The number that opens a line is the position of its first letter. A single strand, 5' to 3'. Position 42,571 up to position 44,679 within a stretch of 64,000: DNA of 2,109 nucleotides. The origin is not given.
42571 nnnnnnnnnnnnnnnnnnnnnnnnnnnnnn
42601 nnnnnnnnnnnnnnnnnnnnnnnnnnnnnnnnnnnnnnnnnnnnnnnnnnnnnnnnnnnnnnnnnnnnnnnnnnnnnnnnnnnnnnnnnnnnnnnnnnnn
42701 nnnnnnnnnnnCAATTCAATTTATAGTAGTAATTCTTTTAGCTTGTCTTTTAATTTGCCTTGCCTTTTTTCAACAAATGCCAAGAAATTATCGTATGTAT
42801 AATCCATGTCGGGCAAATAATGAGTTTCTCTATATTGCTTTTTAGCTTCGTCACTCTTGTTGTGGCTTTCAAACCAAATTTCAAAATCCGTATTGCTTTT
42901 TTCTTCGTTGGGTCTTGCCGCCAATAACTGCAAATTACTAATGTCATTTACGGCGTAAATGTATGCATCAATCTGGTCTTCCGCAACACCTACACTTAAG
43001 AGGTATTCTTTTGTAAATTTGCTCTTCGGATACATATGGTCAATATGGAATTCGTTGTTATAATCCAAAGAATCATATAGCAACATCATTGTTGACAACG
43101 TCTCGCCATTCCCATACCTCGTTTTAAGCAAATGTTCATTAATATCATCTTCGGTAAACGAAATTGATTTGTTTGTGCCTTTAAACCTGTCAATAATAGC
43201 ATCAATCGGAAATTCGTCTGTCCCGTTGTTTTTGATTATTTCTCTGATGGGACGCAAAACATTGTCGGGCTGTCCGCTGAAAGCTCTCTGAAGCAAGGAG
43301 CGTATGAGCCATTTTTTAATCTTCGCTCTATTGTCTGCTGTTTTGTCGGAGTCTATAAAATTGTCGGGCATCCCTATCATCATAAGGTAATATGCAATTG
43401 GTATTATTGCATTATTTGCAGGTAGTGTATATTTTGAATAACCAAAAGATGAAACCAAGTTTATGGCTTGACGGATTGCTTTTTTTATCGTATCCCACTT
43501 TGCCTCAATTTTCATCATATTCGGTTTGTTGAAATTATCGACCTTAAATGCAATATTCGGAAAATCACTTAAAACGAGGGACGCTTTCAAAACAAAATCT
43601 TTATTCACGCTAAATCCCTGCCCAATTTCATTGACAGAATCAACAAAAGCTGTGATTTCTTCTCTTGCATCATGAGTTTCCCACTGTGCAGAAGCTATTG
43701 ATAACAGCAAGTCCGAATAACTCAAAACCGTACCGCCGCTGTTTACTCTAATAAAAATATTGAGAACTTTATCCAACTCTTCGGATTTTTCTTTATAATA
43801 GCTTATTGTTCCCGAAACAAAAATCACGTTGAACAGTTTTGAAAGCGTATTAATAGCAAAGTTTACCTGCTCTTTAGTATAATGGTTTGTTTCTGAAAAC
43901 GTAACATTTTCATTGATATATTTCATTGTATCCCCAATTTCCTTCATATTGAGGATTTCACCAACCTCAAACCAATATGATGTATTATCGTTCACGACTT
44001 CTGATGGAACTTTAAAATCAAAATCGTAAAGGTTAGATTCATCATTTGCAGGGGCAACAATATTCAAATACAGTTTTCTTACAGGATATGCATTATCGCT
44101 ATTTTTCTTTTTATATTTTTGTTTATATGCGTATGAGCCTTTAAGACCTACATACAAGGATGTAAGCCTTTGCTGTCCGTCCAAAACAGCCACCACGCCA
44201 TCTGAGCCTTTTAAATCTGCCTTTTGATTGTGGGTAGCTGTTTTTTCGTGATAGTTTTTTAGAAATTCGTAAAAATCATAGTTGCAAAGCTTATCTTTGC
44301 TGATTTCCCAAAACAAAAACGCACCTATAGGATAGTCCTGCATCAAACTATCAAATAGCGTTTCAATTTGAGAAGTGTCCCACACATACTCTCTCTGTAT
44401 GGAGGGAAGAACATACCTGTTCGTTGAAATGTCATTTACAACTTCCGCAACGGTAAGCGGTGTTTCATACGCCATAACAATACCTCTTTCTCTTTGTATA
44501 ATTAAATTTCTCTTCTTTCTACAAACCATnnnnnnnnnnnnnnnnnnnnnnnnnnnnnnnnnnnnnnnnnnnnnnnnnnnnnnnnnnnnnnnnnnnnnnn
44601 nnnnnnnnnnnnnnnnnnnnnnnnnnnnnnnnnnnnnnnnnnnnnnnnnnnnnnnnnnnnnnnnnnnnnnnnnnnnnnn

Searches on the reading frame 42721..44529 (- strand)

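Call 39: search_protein_families(library=pfam, proteins=[window:42721-44529:-], max_evalue=0.0001)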
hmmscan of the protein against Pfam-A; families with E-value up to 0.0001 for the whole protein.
window:42721-44529:- (602 aa): 2 families
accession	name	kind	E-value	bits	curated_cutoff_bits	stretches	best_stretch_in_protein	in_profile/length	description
PF03235.19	GmrSD_N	-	1e-31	111.1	33.2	1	28-277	2-196/199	GmrSD restriction endonuclease, N-terminal domain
PF07510.16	GmrSD_C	-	8.8e-06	26.1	23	1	488-561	42-111/138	GmrSD restriction endonucleases, C-terminal domain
